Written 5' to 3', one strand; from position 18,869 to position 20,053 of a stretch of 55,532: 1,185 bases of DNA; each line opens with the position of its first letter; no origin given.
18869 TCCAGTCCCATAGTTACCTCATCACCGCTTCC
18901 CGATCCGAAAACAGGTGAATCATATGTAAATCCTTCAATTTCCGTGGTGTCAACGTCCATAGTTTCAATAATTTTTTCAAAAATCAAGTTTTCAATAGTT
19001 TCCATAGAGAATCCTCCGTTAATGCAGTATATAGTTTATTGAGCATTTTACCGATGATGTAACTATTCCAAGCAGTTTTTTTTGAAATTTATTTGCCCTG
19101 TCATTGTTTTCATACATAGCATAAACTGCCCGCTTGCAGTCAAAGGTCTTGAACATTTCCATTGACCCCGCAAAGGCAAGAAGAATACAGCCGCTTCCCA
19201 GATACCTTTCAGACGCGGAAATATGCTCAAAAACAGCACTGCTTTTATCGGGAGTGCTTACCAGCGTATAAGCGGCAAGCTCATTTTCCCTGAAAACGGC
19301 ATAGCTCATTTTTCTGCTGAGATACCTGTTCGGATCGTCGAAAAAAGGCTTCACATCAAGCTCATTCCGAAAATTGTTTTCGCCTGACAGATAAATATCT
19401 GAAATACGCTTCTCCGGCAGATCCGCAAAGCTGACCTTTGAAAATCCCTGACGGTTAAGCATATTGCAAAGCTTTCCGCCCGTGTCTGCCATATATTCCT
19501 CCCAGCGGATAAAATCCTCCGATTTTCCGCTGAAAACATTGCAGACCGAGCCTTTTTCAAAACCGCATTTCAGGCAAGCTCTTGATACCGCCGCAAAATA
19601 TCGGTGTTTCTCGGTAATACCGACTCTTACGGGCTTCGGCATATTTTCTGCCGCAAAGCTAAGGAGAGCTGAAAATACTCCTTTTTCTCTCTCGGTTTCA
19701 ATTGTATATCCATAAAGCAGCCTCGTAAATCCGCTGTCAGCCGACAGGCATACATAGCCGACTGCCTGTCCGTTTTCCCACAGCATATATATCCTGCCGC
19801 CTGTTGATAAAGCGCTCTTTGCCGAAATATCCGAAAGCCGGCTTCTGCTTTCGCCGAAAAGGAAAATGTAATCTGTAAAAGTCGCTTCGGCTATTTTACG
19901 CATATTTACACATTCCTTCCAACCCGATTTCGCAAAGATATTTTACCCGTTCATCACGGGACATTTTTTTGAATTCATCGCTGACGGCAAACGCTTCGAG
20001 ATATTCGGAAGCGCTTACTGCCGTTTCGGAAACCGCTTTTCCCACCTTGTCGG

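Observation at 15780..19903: Incomplete, self-contained acyl-chain factory (ACP, KS, KS-like CLF, KR) followed by a tandem GNAT-like protein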

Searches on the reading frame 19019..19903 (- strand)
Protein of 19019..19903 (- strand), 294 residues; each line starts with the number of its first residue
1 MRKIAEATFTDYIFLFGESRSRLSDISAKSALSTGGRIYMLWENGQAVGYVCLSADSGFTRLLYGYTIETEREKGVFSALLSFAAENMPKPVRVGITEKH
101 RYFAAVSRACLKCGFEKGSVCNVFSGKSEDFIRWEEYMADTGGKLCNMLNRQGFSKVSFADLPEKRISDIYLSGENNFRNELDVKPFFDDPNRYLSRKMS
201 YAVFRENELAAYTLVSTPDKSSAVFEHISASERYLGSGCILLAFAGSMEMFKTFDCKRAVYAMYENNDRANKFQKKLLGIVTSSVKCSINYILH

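Call 4: search_protein_families(library=pfam, proteins=[window:19019-19903:-], max_evalue=0.01)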
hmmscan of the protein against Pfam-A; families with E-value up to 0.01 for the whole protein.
window:19019-19903:- (294 aa): 1 family
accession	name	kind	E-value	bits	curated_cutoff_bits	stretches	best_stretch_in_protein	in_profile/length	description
PF00583.31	Acetyltransf_1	-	4.9e-06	27.3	20.7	0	21-91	21-91/116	Acetyltransferase (GNAT) family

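Call 7: search_protein_families(library=ncbifam, proteins=[window:19019-19903:-], max_evalue=0.01)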
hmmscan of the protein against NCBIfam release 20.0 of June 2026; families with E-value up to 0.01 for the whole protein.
window:19019-19903:- (294 aa): 0 families

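Call 10: find_homologous_proteins(query=window:19019-19903:-)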
Query window:19019-19903:- (294 aa): 38 proteins with E <= 0.001 among 993 candidates.
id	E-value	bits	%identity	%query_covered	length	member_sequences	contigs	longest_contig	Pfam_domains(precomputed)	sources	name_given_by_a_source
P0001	2.8e-194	661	100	100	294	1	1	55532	PF00583.32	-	-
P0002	4.7e-151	520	77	100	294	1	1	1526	PF00583.32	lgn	-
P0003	1.0e-121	423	66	100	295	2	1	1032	-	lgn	-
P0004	1.4e-111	390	60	100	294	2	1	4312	PF00583.32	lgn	-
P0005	1.5e-98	347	54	100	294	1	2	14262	PF00583.32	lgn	-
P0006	2.1e-97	344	52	100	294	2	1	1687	-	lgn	-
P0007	2.0e-96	340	53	97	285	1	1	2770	PF00583.32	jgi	jgi:hypothetical protein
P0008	3.1e-94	333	52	97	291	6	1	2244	PF00583.32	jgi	jgi:GNAT superfamily N-acetyltransferase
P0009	1.9e-93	331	54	100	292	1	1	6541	-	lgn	-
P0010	9.5e-93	328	52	99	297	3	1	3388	-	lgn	-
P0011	2.8e-92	327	51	99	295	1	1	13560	-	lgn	-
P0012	4.2e-92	326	53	100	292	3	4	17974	-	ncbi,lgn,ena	-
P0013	9.1e-92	325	55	96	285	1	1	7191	-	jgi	jgi:hypothetical protein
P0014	1.6e-91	324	51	100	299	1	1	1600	-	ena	-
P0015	1.9e-89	318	49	99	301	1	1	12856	-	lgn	-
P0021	3.8e-84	300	47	99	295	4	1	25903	-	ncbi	-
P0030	1.4e-79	285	46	99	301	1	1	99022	PF00583.32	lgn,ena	-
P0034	5.0e-77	277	48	96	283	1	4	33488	-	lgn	-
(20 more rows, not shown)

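Call 11: find_encoding_contigs(protein=P0030, flank=10000, max_places=2)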
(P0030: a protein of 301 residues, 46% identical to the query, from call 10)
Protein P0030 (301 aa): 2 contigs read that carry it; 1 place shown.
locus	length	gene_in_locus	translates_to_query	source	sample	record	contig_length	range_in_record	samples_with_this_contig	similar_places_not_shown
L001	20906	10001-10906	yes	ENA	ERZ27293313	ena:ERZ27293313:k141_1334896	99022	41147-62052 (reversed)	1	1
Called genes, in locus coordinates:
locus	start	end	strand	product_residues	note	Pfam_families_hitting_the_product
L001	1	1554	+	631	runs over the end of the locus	PF07690:MFS_1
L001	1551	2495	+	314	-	PF01820:Dala_Dala_lig_N (weak), PF02655:ATP-grasp_3 (weak), PF07478:Dala_Dala_lig_C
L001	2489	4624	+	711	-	PF02743:dCache_1, PF22673:MCP-like_PDC_1, PF17201:Cache_3-Cache_2, PF00672:HAMP, PF07228:SpoIIE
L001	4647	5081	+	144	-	PF13581:HATPase_c_2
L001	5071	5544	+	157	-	-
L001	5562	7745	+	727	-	PF03412:Peptidase_C39, PF12385:Peptidase_C70 (weak), PF13529:Peptidase_C39_2, PF00664:ABC_membrane, PF02463:SMC_N (faint), PF00005:ABC_tran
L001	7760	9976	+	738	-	PF02463:SMC_N (faint), PF00664:ABC_membrane, PF00005:ABC_tran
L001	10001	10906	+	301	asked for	PF00583:Acetyltransf_1 (faint)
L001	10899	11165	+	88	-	PF00550:PP-binding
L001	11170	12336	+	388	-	PF00109:ketoacyl-synt, PF02801:Ketoacyl-synt_C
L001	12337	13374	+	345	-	PF00109:ketoacyl-synt (faint)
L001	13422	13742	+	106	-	-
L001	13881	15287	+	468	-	PF13353:Fer4_12 (weak), PF04055:Radical_SAM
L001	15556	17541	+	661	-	PF00270:DEAD (faint), PF04851:ResIII, PF17757:UvrB_inter, PF27431:UvrB_3rd, PF00271:Helicase_C, PF12344:UvrB, PF02151:UVR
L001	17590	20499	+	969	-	PF00005:ABC_tran (faint), PF02463:SMC_N (faint), PF03193:RsgA_GTPase (faint), PF13191:AAA_16 (faint), PF13555:AAA_29 (faint), PF20703:nSTAND1 (faint), PF17760:UvrA_inter, PF17755:UvrA_DNA-bind, +1 more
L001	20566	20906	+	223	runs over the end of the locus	PF03808:Glyco_tran_WecG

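Call 12: find_encoding_contigs(protein=P0021, flank=10000, max_places=2)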
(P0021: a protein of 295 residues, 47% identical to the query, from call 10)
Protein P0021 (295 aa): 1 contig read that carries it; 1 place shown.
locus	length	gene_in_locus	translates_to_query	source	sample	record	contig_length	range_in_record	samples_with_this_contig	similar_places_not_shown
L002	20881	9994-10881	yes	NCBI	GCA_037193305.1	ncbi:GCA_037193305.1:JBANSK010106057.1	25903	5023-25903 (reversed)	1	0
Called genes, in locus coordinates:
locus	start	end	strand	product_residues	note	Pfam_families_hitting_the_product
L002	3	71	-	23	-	?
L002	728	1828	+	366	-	PF14659:Phage_int_SAM_3 (weak), PF00589:Phage_integrase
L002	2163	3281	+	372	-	PF13458:Peripla_BP_6, PF01094:ANF_receptor (faint)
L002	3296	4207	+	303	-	-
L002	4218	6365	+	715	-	PF03412:Peptidase_C39, PF13529:Peptidase_C39_2, PF00664:ABC_membrane, PF00005:ABC_tran, PF02463:SMC_N (faint)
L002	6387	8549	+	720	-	PF00664:ABC_membrane, PF00005:ABC_tran, PF02463:SMC_N (faint)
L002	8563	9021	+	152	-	PF04542:Sigma70_r2, PF08281:Sigma70_r4_2, PF04545:Sigma70_r4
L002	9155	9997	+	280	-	PF22541:DUF7005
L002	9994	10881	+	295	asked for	-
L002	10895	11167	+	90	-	PF00550:PP-binding (weak)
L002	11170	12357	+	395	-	PF00109:ketoacyl-synt, PF02801:Ketoacyl-synt_C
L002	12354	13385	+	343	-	-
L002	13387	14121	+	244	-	PF00106:adh_short, PF08659:KR, PF01370:Epimerase (weak), PF13561:adh_short_C2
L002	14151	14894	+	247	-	PF10988:DUF2807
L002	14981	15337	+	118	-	-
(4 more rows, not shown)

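Call 13: find_encoding_contigs(protein=P0034, flank=10000, max_places=2)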
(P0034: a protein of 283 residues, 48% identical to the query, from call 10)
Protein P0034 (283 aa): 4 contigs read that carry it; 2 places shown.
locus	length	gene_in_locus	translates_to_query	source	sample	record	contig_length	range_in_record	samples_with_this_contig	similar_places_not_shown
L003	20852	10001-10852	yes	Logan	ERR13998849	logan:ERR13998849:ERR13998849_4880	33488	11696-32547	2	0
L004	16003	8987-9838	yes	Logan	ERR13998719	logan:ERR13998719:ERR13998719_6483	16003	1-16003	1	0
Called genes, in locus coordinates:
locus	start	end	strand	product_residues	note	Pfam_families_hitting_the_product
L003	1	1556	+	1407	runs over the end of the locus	PF00668:Condensation, PF00501:AMP-binding, PF13193:AMP-binding_C (weak), PF00550:PP-binding, PF01073:3Beta_HSD, PF01370:Epimerase, PF07993:NAD_binding_4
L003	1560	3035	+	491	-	PF07228:SpoIIE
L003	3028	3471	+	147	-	PF13581:HATPase_c_2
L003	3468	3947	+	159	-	-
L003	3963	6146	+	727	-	PF03412:Peptidase_C39, PF12385:Peptidase_C70 (weak), PF13529:Peptidase_C39_2 (faint), PF00664:ABC_membrane, PF00005:ABC_tran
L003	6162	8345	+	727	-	PF02463:SMC_N (faint), PF00664:ABC_membrane, PF00005:ABC_tran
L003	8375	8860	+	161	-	PF04542:Sigma70_r2, PF08281:Sigma70_r4_2, PF04545:Sigma70_r4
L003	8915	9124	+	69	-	-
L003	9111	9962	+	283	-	PF22541:DUF7005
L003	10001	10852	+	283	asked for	-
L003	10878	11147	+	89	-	PF00550:PP-binding (weak)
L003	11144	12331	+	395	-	PF00109:ketoacyl-synt, PF02801:Ketoacyl-synt_C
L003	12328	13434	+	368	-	-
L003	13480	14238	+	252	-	PF10988:DUF2807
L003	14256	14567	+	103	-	-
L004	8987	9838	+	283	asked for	-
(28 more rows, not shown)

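Call 31: find_related_loci(query=A1, collection=genome_contigs, flank=10000)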
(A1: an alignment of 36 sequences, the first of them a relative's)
Query A1 (294 aa) in genome_contigs; peptide patterns used: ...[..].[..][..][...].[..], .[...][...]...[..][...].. (x = any residue, [..] = any of these).
27 stretches matched a pattern; 5 encode a relative of the query (tblastn E <= 1e-3); 5 distinct loci.
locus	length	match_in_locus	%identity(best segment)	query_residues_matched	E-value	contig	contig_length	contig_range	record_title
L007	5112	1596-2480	48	1-294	9e-88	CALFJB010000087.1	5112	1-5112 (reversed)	MAG TPA_asm: uncultured Selenomonadales bacterium isolate ERR1278105_bin.186_CONCOCT_v1.1_MAG genome assembly, contig: E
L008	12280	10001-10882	47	1-293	5e-86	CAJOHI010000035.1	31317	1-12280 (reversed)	uncultured Selenomonadaceae bacterium isolate Red_deer_4_mag_158 genome assembly, contig: scaffold_4943, whole genome sh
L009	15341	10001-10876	39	3-293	5e-69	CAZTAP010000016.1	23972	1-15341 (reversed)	MAG TPA_asm: uncultured Selenomonadaceae bacterium isolate binchicken_co41_280 genome assembly, contig: NODE_1039_length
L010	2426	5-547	52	112-292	2e-61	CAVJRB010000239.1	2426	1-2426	bacterium isolate H07676-L1_cleanbin_000076 genome assembly, contig: Spades_H07676-L1_contig_31067, whole genome shotgun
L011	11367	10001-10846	35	9-293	7e-52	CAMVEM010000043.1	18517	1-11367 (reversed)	MAG TPA_asm: uncultured Clostridia bacterium isolate SRR8387718_bin.14_metaWRAP_v1.3_MAG genome assembly, contig: ERZ142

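Call 34: predict_structure(alignment_id=A1)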
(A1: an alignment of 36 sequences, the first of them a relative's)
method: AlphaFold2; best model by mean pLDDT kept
length: 294 residues; sequences in the alignment: 36
mean_pLDDT: 91.7   pTM: 0.83
mean pLDDT of the five models: 91.7, 91.0, 90.7, 89.5, 88.9
residues with pLDDT >= 90: 214; 70-90: 77; 50-70: 3; < 50: 0
segments of 3 or more residues with pLDDT < 50: none
pLDDT, mean of each block of 10 residues (from residue 1): 96 93 93 96 96 91 96 96 96 94 96 92 83 88 95 98 96 92 88 94 96 93 90 91 94 90 75 74 84 95
secondary structure, 60 per line:
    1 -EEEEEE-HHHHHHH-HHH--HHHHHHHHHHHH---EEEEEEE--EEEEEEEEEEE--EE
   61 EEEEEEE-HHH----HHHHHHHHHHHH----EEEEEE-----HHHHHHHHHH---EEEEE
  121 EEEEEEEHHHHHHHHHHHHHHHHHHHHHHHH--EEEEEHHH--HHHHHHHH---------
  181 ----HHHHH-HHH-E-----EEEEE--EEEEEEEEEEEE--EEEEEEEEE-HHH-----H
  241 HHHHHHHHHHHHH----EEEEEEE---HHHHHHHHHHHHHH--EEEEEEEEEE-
elements in order: E2-7 H9-15 H22-33 E37-43 E46-56 E59-67 H76-87 E92-97 H103-112 E116-127 H128-151 E154-158 H164-171 H185-189 E201-205 E208-219 E222-230 H240-253 E258-264 H268-281 E284-293

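Call 38: fold_search(model_id=the predicted structure, library=pdb)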
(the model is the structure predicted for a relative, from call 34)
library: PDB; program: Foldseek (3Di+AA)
matches with E <= 10: 1026; with E <= 0.001: 370
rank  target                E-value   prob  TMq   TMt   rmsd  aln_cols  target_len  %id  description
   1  7q3a_A                1.7e-14  1.00  0.67  0.59   5.4       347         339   11  Crystal structure of MAB_4324 a tandem repeat GNAT from Mycobacterium abscessus (released 2022-05-04)
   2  2wpw_C                2.1e-14  1.00  0.64  0.59   6.3       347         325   12  Tandem GNAT protein from the clavulanic acid biosynthesis pathway (without AcCoA) (released 2009-12-29)
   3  2wpx_A                2.8e-13  1.00  0.66  0.61   5.8       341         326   13  Tandem GNAT protein from the clavulanic acid biosynthesis pathway (with AcCoA) (released 2009-12-29)
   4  7q3a_B                6.0e-13  1.00  0.66  0.58   6.2       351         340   11  Crystal structure of MAB_4324 a tandem repeat GNAT from Mycobacterium abscessus (released 2022-05-04)
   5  2wpw_B                1.2e-12  1.00  0.62  0.57   6.2       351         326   12  Tandem GNAT protein from the clavulanic acid biosynthesis pathway (without AcCoA) (released 2009-12-29)
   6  2wpw_A                2.1e-12  1.00  0.66  0.60   5.7       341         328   12  Tandem GNAT protein from the clavulanic acid biosynthesis pathway (without AcCoA) (released 2009-12-29)
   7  7wx5                  4.1e-12  1.00  0.48  0.49   8.2       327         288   11  a Legionella acetyltransferase effector VipF (released 2023-02-22)
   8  7wx7                  7.7e-12  1.00  0.47  0.48   8.1       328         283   11  complex of a legionella acetyltransferase VipF and COA/ACO (released 2023-02-22)
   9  6wqb                  9.8e-12  1.00  0.51  0.51   8.0       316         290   11  Crystal structure of VipF from Legionella hackeliae in complex with acetyl-CoA (released 2021-11-10)
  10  5kgh_B                1.3e-11  1.00  0.66  0.63   5.6       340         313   12  X-ray structure of a glucosamine N-Acetyltransferase from Clostridium acetobutylicum, mutant Y297F (released 2016-07-06)
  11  6wqc                  1.5e-11  1.00  0.49  0.50   8.4       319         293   11  Crystal structure of VipF from Legionella hackeliae in complex with CoA (released 2021-11-10)
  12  3tt2                  1.7e-11  1.00  0.61  0.58   7.1       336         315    9  Crystal Structure of GCN5-related N-Acetyltransferase from Sphaerobacter thermophilus (released 2011-10-05)
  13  5kf1_A                2.1e-11  1.00  0.67  0.63   5.6       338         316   12  X-ray structure of a glucosamine N-Acetyltransferase from Clostridium acetobutylicum, apo form, pH 5 (released 2016-07-06)
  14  7wx6                  5.9e-11  1.00  0.48  0.52   7.9       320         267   12  A Legionella acetyltransferase VipF (released 2022-09-14)
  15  5kgh_A                6.7e-11  1.00  0.66  0.62   5.7       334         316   12  X-ray structure of a glucosamine N-Acetyltransferase from Clostridium acetobutylicum, mutant Y297F (released 2016-07-06)
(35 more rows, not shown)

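Call 60: search_protein_representatives(alignment_id=A1)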
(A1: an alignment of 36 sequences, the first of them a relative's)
Query: 36 sequences, 295 profile positions. Proteins with E-value up to 0.001 (for the whole library): 272; up to 1e-10: 195; up to 1e-30: 86. The best 150 are listed.
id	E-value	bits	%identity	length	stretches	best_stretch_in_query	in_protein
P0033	2.7e-130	450.2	-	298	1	2-294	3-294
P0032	8.7e-121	419.0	-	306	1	3-294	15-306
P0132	5.6e-105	367.1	-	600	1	2-294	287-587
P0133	1.4e-104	365.7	-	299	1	3-293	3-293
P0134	1.3e-99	349.5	-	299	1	7-294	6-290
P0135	2.8e-97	341.8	-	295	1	2-294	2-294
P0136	7.2e-96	337.1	-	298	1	1-294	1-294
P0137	1.9e-95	335.8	-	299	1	1-293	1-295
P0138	1.2e-93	329.9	-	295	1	1-293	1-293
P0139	1.6e-93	329.5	-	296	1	1-294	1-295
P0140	2.6e-88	312.3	-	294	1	1-294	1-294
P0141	4.8e-88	311.5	-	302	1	1-293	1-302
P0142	7.6e-88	310.8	-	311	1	2-293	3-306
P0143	1.9e-83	296.4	-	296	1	1-294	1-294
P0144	2.9e-83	295.8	-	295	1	1-294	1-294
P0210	8.3e-32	126.8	-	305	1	4-289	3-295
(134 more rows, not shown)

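Call 63: search_protein_families(library=pfam, proteins=[P0132, P0210], max_evalue=0.001)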
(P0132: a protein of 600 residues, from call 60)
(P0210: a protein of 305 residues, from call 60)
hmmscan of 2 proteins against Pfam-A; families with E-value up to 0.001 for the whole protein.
P0132 (600 aa): 2 families
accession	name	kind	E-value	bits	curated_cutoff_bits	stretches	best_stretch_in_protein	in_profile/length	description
PF22541.2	DUF7005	-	2.8e-50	171.7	27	2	132-279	203-359/361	Family of unknown function (DUF7005)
PF00583.31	Acetyltransf_1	-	0.00055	20.6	20.7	0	461-566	2-110/116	Acetyltransferase (GNAT) family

P0210 (305 aa): 6 families
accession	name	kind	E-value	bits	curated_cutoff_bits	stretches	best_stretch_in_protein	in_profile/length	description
PF00583.31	Acetyltransf_1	-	3.6e-11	43.8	20.7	1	31-119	29-116/116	Acetyltransferase (GNAT) family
PF13508.13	Acetyltransf_7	-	2.1e-08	34.8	27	1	35-120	4-83/84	Acetyltransferase (GNAT) domain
PF13673.13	Acetyltransf_10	-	6.6e-08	33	23.6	1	28-125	24-113/128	Acetyltransferase (GNAT) domain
PF08445.16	FR47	-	1.5e-05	25.3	22.1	1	63-125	22-83/86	FR47-like protein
PF14542.12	Acetyltransf_CG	-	2.3e-05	24.9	30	0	60-97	22-59/80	GCN5-related N-acetyl-transferase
PF13302.13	Acetyltransf_3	-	4.6e-05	24.6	25.4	1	26-120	45-138/138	Acetyltransferase (GNAT) domain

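Call 67: search_solved_structures(query=A3, max_evalue=10)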
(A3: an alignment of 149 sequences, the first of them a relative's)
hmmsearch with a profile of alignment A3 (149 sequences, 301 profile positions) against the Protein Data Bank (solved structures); distinct sequences matched with E-value up to 10: 270 (the best 60 are shown).
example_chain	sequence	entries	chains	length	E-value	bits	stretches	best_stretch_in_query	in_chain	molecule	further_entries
7wx5_A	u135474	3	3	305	8.2e-13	51.2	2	32-130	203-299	N-acetyltransferase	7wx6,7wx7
3bln_A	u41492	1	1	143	2.5e-10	43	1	26-120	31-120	Acetyltransferase GNAT family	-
6wqb_A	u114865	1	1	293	9.7e-10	41.1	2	24-122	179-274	N-terminal acetyltransferase, GNAT family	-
6wqc_A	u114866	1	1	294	9.8e-10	41.1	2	24-122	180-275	N-terminal acetyltransferase, GNAT family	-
4pv6_C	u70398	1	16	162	3.3e-09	39.4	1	3-145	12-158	N-terminal acetyltransferase complex subunit [ARD1]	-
6yzz_A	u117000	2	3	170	4.7e-09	38.8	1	24-134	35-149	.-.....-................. 50 | Acyl-CoA N-acyltransferases (NAT) superfamily protein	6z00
8a9n_A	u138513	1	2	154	5.5e-09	38.6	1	24-129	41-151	Acetyltransferase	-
9mto_A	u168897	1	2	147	5.7e-09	38.6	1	29-106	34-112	[Ribosomal protein bS18]-alanine N-acetyltransferase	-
2eui_A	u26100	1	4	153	6e-09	38.5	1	30-130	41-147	Probable acetyltransferase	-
8a9o_A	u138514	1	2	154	1.5e-08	37.2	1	24-129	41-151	DpA polyamine acetyltransferase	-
3pp9_A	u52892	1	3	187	2.9e-08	36.2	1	25-120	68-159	Putative streptothricin acetyltransferase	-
2r7h_A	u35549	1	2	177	5.2e-08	35.4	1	21-128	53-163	Putative D-alanine N-acetyltransferase of GNAT family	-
1y9k_A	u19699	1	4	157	7.1e-08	35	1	33-120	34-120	IAA acetyltransferase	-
8osp_A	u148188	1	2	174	1.3e-07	34.1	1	33-129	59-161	N-acetyltransferase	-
5isv_A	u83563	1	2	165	1.8e-07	33.7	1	37-122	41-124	Ribosomal-protein-alanine acetyltransferase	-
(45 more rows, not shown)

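Call 74: find_related_loci(query=A1, collection=metagenome_contigs, flank=9000)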
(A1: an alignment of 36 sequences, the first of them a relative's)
Query A1 (294 aa) in metagenome_contigs; peptide patterns used: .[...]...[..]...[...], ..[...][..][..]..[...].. (x = any residue, [..] = any of these).
141 stretches matched a pattern; 10 encode a relative of the query (tblastn E <= 1e-3); 10 distinct loci.
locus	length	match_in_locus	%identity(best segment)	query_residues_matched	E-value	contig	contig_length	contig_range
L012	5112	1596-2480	48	1-294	1e-87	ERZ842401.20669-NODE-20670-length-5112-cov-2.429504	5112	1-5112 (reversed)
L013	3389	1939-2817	45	1-292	7e-84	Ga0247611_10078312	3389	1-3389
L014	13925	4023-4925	36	1-292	7e-57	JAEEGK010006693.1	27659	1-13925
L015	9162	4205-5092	35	3-293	2e-56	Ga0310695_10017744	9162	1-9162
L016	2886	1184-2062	32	2-292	4e-47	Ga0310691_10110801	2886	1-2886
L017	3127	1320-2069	33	36-285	1e-41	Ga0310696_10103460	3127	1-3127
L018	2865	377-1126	33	36-285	2e-41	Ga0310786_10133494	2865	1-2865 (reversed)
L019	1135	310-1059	34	36-285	2e-42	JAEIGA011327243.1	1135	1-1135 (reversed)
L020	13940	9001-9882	47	1-293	1e-86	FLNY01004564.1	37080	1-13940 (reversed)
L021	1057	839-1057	35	2-75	2e-11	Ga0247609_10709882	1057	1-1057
